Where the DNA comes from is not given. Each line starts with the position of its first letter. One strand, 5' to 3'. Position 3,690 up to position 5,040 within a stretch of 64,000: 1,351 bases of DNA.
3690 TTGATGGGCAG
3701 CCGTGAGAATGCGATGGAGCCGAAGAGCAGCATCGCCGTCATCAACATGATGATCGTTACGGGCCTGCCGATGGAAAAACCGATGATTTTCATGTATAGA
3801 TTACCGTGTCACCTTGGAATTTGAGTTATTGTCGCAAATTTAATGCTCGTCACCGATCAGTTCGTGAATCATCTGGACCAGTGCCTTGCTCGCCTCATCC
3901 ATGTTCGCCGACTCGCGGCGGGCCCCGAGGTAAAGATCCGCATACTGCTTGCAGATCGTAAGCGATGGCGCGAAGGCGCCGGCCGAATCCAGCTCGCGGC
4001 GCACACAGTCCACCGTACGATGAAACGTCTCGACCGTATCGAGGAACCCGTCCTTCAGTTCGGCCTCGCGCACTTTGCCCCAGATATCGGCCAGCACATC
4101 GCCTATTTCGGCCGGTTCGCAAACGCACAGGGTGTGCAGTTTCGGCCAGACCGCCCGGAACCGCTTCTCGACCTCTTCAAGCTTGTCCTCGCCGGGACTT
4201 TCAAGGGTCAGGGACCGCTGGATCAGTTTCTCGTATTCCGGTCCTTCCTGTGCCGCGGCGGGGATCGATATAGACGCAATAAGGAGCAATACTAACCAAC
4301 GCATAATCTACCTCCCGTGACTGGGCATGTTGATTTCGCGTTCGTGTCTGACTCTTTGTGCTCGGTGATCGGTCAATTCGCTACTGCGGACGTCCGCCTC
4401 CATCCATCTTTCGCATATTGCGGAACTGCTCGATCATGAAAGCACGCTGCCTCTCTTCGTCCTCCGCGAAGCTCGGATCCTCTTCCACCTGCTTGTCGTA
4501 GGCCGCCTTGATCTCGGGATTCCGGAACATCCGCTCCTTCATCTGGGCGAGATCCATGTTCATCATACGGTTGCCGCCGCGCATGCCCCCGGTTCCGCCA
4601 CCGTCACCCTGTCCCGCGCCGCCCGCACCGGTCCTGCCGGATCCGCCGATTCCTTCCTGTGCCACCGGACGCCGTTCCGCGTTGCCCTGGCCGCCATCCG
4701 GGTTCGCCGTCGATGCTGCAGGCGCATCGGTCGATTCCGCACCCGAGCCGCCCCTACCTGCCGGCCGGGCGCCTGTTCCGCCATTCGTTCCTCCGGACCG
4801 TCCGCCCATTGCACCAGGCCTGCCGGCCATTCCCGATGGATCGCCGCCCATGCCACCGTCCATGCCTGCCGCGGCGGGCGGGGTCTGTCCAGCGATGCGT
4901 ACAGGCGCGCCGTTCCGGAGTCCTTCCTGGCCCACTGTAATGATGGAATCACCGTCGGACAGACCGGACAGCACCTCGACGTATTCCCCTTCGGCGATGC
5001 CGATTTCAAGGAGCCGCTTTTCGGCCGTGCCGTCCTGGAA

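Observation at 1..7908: ECF sigma / anti-sigma / Spy-CpxP-like / MFP / small secreted protein / tandem RND-RND operon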

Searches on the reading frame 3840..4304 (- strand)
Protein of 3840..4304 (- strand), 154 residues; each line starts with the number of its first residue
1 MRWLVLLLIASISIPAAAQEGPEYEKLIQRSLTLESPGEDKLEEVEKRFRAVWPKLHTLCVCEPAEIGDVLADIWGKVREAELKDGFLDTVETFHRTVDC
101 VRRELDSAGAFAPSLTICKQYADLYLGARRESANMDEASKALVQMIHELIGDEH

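Call 5: search_protein_families(library=pfam, proteins=[window:3840-4304:-], max_evalue=0.01)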
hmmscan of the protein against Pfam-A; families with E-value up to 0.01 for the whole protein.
window:3840-4304:- (154 aa): 0 families

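Call 6: search_protein_families(library=ncbifam, proteins=[window:3840-4304:-], max_evalue=0.01)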
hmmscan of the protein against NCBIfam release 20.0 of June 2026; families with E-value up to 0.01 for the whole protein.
window:3840-4304:- (154 aa): 0 families

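Call 10: find_homologous_proteins(query=window:3840-4304:-)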
Query window:3840-4304:- (154 aa): 24 proteins with E <= 0.001 among 90 candidates.
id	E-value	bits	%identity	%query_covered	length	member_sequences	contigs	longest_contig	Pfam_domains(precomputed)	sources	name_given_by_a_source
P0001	9.3e-90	316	92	100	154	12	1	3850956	-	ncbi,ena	-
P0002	1.4e-82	293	88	100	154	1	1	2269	-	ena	-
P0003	1.3e-79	283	84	100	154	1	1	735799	-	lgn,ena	-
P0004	1.4e-78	280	84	100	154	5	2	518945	-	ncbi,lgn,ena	-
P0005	4.5e-77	275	81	100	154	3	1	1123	-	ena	-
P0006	1.0e-75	271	80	100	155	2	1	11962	-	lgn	-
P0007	5.8e-75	268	79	100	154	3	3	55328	-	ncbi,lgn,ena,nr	ncbi:MAG: hypothetical protein OXG98_19650 [Gemmatimonadetes bacterium]|nr:hypothetical protein [Gem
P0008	1.1e-74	267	78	100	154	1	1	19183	-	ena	-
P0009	2.8e-74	266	82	100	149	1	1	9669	-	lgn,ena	-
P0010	3.1e-74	266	80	100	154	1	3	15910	-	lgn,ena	-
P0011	3.0e-73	263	78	100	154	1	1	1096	-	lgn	-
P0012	1.1e-71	258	75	100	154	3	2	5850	-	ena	-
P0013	1.1e-66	241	73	100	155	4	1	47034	-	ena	-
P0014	6.2e-66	239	72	100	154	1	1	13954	-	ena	-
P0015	2.2e-62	227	68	100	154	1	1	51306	-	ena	-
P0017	1.1e-61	225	67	100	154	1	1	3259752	-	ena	-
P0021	1.1e-60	222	66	100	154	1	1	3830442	-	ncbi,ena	-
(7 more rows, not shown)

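Call 11: find_encoding_contigs(protein=P0001, flank=10000, max_places=2)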
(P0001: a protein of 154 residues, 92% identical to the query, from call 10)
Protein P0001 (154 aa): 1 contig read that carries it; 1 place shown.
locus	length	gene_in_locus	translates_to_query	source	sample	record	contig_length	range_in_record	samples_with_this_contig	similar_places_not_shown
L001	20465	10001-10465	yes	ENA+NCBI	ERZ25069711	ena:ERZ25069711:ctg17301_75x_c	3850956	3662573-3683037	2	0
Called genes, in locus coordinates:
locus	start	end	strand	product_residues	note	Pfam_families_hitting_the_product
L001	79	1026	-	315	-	PF02558:ApbA, PF08546:ApbA_C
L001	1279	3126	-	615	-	PF01182:Glucosamine_iso, PF02585:PIG-L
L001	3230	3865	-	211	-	PF01209:Ubie_methyltran, PF13489:Methyltransf_23, PF13847:Methyltransf_31, PF08241:Methyltransf_11, PF08242:Methyltransf_12, PF13649:Methyltransf_25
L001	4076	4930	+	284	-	PF01261:AP_endonuc_2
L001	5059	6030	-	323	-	PF05721:PhyH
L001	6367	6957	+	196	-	PF04542:Sigma70_r2, PF08281:Sigma70_r4_2, PF04545:Sigma70_r4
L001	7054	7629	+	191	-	PF13490:zf-HC2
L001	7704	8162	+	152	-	PF13801:Metal_resist, PF07813:LTXXQ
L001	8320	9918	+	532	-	PF00364:Biotin_lipoyl (faint), PF25917:BSH_RND, PF25919:BSH_CusB, PF25973:BSH_CzcB, PF25984:BSH_YknX (weak), PF25954:Beta-barrel_RND_2, PF25967:RND-MFP_C (faint), PF25989:YknX_C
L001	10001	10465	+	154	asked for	-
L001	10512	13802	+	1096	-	PF00873:ACR_tran, PF02355:SecD_SecF_C (weak)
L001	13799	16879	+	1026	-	PF00873:ACR_tran, PF03176:MMPL (weak)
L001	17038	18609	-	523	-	PF03710:GlnE, PF08335:GlnD_UR_UTase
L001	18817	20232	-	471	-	PF03951:Gln-synt_N, PF00120:Gln-synt_C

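Call 12: find_encoding_contigs(protein=P0017, flank=10000, max_places=2)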
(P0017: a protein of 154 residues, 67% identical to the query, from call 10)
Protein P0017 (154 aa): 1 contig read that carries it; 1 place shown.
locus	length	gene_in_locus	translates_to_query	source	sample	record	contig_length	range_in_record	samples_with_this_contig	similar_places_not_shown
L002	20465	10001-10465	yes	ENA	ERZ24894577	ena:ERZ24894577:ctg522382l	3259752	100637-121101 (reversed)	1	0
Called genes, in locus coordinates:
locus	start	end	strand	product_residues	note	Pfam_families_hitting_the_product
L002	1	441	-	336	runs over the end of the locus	PF02574:S-methyl_trans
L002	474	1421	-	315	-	PF02558:ApbA, PF08546:ApbA_C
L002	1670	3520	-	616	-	PF01182:Glucosamine_iso, PF02585:PIG-L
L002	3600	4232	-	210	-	PF01209:Ubie_methyltran, PF13489:Methyltransf_23, PF13847:Methyltransf_31, PF08241:Methyltransf_11, PF08242:Methyltransf_12, PF13649:Methyltransf_25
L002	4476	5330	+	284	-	PF01261:AP_endonuc_2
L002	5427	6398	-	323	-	PF05721:PhyH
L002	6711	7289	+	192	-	PF04542:Sigma70_r2, PF08281:Sigma70_r4_2, PF04545:Sigma70_r4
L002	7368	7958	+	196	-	-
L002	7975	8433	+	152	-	PF13801:Metal_resist, PF07813:LTXXQ (weak)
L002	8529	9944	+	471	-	PF00364:Biotin_lipoyl (faint), PF25917:BSH_RND, PF25919:BSH_CusB (weak), PF25973:BSH_CzcB, PF25984:BSH_YknX, PF25954:Beta-barrel_RND_2, PF25967:RND-MFP_C (weak), PF25989:YknX_C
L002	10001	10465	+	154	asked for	-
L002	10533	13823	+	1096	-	PF00873:ACR_tran, PF02355:SecD_SecF_C (weak)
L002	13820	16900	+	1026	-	PF00873:ACR_tran, PF03176:MMPL (weak)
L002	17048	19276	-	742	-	PF04542:Sigma70_r2, PF04545:Sigma70_r4, PF08281:Sigma70_r4_2, PF12796:Ank_2 (weak), PF00023:Ank (weak), PF12796:Ank_2, PF13637:Ank_4 (weak), PF00023:Ank (weak), +3 more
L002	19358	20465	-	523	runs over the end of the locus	PF03710:GlnE, PF08335:GlnD_UR_UTase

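Call 13: find_encoding_contigs(protein=P0021, flank=10000, max_places=2)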
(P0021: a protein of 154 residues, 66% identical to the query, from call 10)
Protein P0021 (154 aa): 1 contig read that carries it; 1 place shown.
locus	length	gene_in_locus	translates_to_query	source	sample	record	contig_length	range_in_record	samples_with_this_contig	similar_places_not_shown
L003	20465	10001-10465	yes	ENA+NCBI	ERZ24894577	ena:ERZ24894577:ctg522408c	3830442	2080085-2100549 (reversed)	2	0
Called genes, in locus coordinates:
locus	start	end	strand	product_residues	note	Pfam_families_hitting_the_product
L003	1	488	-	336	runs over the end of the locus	PF02574:S-methyl_trans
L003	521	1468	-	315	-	PF02558:ApbA, PF08546:ApbA_C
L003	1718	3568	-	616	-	PF01182:Glucosamine_iso, PF02585:PIG-L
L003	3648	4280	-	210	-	PF01209:Ubie_methyltran, PF13489:Methyltransf_23, PF13847:Methyltransf_31, PF08241:Methyltransf_11, PF08242:Methyltransf_12, PF13649:Methyltransf_25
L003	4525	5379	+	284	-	PF01261:AP_endonuc_2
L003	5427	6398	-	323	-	PF05721:PhyH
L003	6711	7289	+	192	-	PF04542:Sigma70_r2, PF08281:Sigma70_r4_2, PF04545:Sigma70_r4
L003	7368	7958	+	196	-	-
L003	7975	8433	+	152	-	PF13801:Metal_resist, PF07813:LTXXQ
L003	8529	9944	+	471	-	PF00364:Biotin_lipoyl (faint), PF25917:BSH_RND, PF25919:BSH_CusB (weak), PF25973:BSH_CzcB, PF25984:BSH_YknX, PF25954:Beta-barrel_RND_2, PF25967:RND-MFP_C (faint), PF25989:YknX_C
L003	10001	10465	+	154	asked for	-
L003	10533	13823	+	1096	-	PF00873:ACR_tran, PF02355:SecD_SecF_C (weak)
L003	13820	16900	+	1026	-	PF00873:ACR_tran, PF03176:MMPL (weak)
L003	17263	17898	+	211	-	PF00106:adh_short (weak)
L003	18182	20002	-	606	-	PF00005:ABC_tran, PF02463:SMC_N (faint)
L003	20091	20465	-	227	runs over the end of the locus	PF16286:DUF4932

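Call 15: find_related_loci(query=A1, collection=genome_contigs, flank=10000)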
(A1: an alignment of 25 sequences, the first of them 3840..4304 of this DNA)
Query A1 (154 aa) in genome_contigs; peptide patterns used: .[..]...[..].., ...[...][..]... (x = any residue, [..] = any of these).
59 stretches matched a pattern; 7 encode a relative of the query (tblastn E <= 1e-3); 7 distinct loci.
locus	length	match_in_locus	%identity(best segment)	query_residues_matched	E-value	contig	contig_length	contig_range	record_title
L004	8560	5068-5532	79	1-154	3e-82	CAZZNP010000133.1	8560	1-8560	MAG TPA_asm: uncultured Gemmatimonadota bacterium isolate SRP109090_co2_50 genome assembly, contig: NODE_12599_length_85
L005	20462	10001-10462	84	1-154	5e-78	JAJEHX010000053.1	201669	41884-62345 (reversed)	MAG: Candidatus Latescibacterota bacterium isolate p16x63bins.21 k141_469904, whole genome shotgun sequence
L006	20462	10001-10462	66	1-154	2e-68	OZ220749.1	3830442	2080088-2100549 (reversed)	MAG: bacterium isolate 072a604d-d951-4d4f-bb27-b5f30d89a258 genome assembly, chromosome: 1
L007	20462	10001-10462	66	1-154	4e-66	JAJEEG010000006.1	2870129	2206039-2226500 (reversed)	MAG: Candidatus Latescibacterota bacterium isolate p16x34bins.14 k141_287726, whole genome shotgun sequence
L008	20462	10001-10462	94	1-154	7e-97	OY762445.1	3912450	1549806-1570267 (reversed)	MAG: bacterium isolate 4d88f91b-64ba-49ef-9c7d-4906d56127d1 genome assembly, chromosome: 1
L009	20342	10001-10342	51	1-154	2e-42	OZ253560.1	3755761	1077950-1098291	MAG: bacterium isolate 97c2cdc3-07c5-4390-9168-6b920e0bec44 genome assembly, chromosome: 1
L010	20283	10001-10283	74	1-154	2e-27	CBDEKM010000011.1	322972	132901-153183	MAG: bacterium isolate fecf1fe2-d5d3-4dbd-a99f-11e0e87e1ef0 genome assembly, contig: contig_11, whole genome shotgun seq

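Call 26: search_solved_structures(query=L001:13799-16879:+, max_evalue=1e-20, show_alignments=0)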
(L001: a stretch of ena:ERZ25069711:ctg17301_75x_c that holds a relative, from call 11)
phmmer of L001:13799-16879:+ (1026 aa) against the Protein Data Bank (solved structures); distinct sequences matched with E-value up to 1e-20: 80 (the best 60 are shown).
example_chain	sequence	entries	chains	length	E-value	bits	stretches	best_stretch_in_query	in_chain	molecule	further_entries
9lyq_B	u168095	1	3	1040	3.3e-93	316.5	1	8-1020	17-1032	Multidrug resistance protein MdtB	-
7cz9_A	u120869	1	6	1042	2.5e-85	290.5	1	2-962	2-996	Efflux pump membrane transporter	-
8zxs_A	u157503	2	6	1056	3.1e-85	290.2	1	2-962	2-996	Efflux pump membrane transporter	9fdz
7wlv_A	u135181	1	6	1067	3.2e-84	286.8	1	1-962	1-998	Efflux pump membrane transporter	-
9e9f_B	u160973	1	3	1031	2.9e-83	283.7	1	4-1009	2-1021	Efflux pump membrane transporter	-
8z1u_A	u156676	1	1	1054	4.4e-83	283.1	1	4-1009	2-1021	Efflux pump membrane transporter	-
5t0o_A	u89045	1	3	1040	1.4e-82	281.4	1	4-1018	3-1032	CmeB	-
5lq3_A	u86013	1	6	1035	1.6e-82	281.2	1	4-1018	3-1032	CmeB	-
8f3e_A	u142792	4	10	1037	5e-82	279.6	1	4-1004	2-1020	Efflux pump membrane transporter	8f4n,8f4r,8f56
8yr0_A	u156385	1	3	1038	8.6e-82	278.8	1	3-962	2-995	Cation/multidrug efflux pump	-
22xk_B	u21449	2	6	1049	4.4e-80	273.1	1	4-1015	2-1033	MexBYB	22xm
7b8p_A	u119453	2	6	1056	1.6e-78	268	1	1-962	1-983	Efflux pump membrane transporter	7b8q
21fo_A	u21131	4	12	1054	4.3e-78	266.5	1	4-1015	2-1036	Multidrug resistance protein MexB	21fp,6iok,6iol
2v50_A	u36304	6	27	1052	4.3e-78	266.5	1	4-1015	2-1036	MULTIDRUG RESISTANCE PROTEIN MEXB | Efflux pump membrane transporter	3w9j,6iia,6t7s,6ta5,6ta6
3w9i_A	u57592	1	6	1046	4.6e-78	266.4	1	4-1014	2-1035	Multidrug resistance protein MexB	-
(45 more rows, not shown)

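Call 27: predict_structure(alignment_id=A1)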
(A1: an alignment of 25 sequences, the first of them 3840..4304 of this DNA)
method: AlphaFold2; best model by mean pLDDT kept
length: 154 residues; sequences in the alignment: 25
mean_pLDDT: 86.1   pTM: 0.79
mean pLDDT of the five models: 86.1, 85.5, 84.4, 83.4, 77.2
residues with pLDDT >= 90: 98; 70-90: 34; 50-70: 10; < 50: 12
segments of 3 or more residues with pLDDT < 50: 6-13, 15-17
pLDDT, mean of each block of 10 residues (from residue 1): 48 52 87 93 94 89 88 95 92 95 90 92 97 96 94 59
secondary structure, 60 per line:
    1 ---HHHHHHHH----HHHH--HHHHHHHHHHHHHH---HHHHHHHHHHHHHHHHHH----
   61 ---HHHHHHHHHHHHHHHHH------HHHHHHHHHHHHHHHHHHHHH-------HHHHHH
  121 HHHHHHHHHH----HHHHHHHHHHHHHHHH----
elements in order: H4-11 H16-19 H22-35 H39-56 H64-80 H87-107 H115-130 H135-150

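Call 39: search_protein_families(library=pfam, proteins=[window:3840-4304:-, L001:13799-16879:+], max_evalue=1)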
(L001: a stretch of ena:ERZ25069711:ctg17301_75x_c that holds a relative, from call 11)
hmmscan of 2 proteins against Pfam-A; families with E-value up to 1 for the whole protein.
window:3840-4304:- (154 aa): 0 families

L001:13799-16879:+ (1026 aa): 3 families
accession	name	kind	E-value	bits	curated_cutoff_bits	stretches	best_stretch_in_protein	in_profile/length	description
PF00873.25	ACR_tran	-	5.2e-222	740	28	1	3-1010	1-1020/1021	AcrB/AcrD/AcrF family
PF03176.21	MMPL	-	3.8e-12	46.3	20.5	2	329-490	144-298/333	MMPL family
PF02355.23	SecD_SecF_C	-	0.0007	19.5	20.5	2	339-488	43-184/189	Protein export membrane protein SecD/SecF, C-terminal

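Call 44: search_protein_representatives(alignment_id=A1)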
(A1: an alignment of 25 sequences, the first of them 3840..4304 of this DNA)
Query: 25 sequences, 154 profile positions. Proteins with E-value up to 0.001 (for the whole library): 20; up to 1e-10: 5; up to 1e-30: 2. The best 20 are listed.
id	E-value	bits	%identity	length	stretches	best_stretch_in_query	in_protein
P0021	1.0e-88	311.0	-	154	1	1-154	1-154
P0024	2.1e-50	186.5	-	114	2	1-83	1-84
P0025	1.2e-25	106.2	-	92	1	1-64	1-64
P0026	1.8e-17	79.6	-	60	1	1-49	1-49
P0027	1.6e-14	70.0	-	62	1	1-46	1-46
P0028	3.0e-10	56.1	-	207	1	22-149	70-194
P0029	3.7e-09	52.6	-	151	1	3-151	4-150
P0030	7.3e-06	41.9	-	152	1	10-111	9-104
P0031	9.8e-06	41.5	-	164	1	15-145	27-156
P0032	1.4e-05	41.0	-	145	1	6-95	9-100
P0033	5.0e-05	39.2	-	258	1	11-149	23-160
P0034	7.7e-05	38.6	-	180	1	23-129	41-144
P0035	1.5e-04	37.6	-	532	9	49-78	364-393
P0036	2.0e-04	37.3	-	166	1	20-140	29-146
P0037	4.6e-04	36.1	-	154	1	30-150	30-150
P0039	6.2e-04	35.7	-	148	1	10-149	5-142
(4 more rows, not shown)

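Call 46: find_encoding_contigs(protein=P0029, flank=8000, max_places=2)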
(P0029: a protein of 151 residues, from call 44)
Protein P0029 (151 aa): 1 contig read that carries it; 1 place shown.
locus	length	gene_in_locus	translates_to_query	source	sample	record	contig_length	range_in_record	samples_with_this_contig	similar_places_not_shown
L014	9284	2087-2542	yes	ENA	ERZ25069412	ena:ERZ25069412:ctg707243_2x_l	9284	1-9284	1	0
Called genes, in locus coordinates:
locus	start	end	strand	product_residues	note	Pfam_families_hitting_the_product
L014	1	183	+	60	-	?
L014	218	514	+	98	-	-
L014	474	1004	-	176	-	-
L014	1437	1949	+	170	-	-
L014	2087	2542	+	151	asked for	-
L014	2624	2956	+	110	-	-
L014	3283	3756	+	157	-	-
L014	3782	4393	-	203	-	-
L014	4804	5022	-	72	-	-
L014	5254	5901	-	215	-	-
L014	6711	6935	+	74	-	-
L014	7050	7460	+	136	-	-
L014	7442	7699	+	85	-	-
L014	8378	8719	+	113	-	-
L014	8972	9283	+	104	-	?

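Call 47: find_encoding_contigs(protein=P0039, flank=8000, max_places=2)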
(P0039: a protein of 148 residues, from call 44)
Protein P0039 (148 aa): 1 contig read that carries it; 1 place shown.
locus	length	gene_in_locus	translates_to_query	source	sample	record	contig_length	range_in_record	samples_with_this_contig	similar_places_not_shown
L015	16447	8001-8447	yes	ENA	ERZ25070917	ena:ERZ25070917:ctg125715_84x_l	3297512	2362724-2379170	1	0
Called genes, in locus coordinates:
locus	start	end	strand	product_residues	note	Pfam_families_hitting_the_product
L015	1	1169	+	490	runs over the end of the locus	PF01306:LacY_symp (faint), PF07690:MFS_1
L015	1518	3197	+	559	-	PF00481:PP2C (faint), PF13672:PP2C_2, PF01636:APH (faint), PF07228:SpoIIE, PF00069:Pkinase, PF07714:PK_Tyr_Ser-Thr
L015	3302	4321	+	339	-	PF00248:Aldo_ket_red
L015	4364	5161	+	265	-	PF05721:PhyH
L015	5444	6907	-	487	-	PF11794:HpaB_N, PF03241:HpaB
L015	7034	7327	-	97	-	PF06769:YoeB_toxin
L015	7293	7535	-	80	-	PF02604:PhdYeFM_antitox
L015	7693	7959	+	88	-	PF10711:DUF2513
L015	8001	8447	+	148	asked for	-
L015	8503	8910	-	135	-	-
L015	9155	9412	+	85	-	-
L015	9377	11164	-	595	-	-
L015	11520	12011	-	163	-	PF13442:Cytochrome_CBB3 (weak)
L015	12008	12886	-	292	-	-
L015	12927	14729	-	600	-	PF01011:PQQ, PF13360:PQQ_2, PF13570:Beta-prop_ACSF4, PF01011:PQQ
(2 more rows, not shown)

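Call 48: find_encoding_contigs(protein=P0028, flank=8000, max_places=2)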
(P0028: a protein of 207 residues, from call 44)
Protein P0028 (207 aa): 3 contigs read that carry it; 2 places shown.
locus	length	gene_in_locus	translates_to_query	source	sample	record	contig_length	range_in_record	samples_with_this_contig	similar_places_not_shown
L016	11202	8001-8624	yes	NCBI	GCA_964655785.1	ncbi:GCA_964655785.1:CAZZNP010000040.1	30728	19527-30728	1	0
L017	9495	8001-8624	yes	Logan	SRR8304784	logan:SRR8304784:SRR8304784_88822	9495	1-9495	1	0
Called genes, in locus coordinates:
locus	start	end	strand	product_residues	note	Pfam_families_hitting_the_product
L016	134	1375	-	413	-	PF01408:GFO_IDH_MocA, PF22725:GFO_IDH_MocA_C3 (weak), PF21252:Glyco_hydro_109_C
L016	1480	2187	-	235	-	PF00702:Hydrolase, PF12710:HAD (weak), PF13419:HAD_2, PF13242:Hydrolase_like (weak)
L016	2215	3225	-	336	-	PF00389:2-Hacid_dh, PF02826:2-Hacid_dh_C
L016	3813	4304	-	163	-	-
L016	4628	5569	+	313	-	PF04313:HSDR_N (faint)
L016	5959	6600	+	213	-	-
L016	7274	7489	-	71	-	-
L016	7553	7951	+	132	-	PF13365:Trypsin_2 (weak)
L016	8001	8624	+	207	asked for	-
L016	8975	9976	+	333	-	-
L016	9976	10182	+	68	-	-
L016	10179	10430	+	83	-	PF07927:HicA_toxin (weak)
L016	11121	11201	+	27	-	?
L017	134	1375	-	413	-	PF01408:GFO_IDH_MocA, PF22725:GFO_IDH_MocA_C3 (weak), PF21252:Glyco_hydro_109_C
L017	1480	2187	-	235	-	PF00702:Hydrolase, PF12710:HAD (weak), PF13419:HAD_2, PF13242:Hydrolase_like (weak)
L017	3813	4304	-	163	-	-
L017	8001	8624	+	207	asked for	-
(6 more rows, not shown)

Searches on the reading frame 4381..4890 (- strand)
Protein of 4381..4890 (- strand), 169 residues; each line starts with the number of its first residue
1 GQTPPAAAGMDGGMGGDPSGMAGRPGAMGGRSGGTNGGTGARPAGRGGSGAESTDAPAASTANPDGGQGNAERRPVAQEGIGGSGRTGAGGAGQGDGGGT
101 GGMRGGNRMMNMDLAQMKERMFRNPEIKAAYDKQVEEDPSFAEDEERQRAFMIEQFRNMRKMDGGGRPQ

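Call 39: search_protein_families(library=pfam, proteins=[window:4381-4890:-], max_evalue=1)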
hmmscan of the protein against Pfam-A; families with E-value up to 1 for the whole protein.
window:4381-4890:- (169 aa): 0 families
